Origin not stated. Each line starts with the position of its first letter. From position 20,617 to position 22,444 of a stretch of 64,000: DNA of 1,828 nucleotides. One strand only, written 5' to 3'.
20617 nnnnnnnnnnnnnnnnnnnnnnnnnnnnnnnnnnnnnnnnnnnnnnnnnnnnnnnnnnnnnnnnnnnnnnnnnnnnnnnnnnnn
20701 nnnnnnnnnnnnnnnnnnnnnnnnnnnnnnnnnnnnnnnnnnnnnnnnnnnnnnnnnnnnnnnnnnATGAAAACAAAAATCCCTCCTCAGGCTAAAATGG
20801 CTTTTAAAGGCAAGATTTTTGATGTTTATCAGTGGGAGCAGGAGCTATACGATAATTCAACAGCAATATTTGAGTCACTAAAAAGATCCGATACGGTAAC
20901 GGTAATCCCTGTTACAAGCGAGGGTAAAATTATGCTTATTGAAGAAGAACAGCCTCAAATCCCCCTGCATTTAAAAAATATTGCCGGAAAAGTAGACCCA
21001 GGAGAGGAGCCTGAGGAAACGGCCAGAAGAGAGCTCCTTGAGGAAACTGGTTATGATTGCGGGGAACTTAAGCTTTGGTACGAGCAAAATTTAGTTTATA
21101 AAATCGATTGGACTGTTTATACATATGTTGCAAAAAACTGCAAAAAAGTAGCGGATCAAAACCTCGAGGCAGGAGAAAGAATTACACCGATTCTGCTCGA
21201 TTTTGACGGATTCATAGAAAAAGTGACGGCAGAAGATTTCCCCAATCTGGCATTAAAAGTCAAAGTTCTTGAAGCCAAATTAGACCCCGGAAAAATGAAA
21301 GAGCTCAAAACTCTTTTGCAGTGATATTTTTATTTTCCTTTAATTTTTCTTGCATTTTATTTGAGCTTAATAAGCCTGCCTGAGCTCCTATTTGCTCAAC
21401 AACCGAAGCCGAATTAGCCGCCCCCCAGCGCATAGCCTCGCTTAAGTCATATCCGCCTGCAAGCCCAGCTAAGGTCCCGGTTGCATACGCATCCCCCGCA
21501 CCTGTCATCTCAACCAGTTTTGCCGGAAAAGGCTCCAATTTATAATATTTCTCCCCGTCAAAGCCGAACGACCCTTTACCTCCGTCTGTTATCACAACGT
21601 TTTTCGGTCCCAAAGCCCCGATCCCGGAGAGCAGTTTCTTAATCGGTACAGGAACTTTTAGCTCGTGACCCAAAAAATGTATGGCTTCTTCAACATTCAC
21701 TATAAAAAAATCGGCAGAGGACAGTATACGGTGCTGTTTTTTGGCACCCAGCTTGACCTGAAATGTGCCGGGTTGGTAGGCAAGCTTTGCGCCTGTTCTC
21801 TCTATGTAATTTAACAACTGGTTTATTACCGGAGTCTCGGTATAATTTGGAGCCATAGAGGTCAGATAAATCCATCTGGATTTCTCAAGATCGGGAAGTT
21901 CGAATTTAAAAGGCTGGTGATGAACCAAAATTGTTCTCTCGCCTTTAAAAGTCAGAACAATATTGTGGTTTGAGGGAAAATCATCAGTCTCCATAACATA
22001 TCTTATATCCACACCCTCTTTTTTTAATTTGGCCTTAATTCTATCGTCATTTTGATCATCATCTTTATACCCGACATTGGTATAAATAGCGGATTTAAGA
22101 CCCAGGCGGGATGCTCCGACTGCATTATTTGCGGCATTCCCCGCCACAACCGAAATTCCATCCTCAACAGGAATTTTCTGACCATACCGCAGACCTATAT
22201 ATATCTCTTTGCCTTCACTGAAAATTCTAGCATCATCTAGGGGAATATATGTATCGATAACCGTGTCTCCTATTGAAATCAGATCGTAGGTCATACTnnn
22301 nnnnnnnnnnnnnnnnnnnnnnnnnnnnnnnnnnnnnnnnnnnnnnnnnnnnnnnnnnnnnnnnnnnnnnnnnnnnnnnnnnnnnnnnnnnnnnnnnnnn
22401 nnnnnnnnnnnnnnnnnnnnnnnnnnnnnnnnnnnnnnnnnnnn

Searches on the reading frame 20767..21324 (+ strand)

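Call 4: search_protein_families(library=pfam, proteins=[window:20767-21324:+], max_evalue=0.01)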
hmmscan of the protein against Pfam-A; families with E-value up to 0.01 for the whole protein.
window:20767-21324:+ (185 aa): 1 family
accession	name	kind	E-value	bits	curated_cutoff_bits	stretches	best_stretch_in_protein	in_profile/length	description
PF00293.34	NUDIX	-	1.2e-13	51.6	21.1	1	41-130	3-98/134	NUDIX domain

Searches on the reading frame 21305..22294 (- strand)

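Call 4: search_protein_families(library=pfam, proteins=[window:21305-22294:-], max_evalue=0.01)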
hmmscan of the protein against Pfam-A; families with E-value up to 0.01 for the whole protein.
window:21305-22294:- (329 aa): 2 families
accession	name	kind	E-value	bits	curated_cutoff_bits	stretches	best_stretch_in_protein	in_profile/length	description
PF00294.29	PfkB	-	7.2e-37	127.8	25.8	1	42-307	27-298/302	pfkB family carbohydrate kinase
PF08543.17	Phos_pyr_kin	-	5.5e-06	26.4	27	1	187-293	113-226/246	Phosphomethylpyrimidine kinase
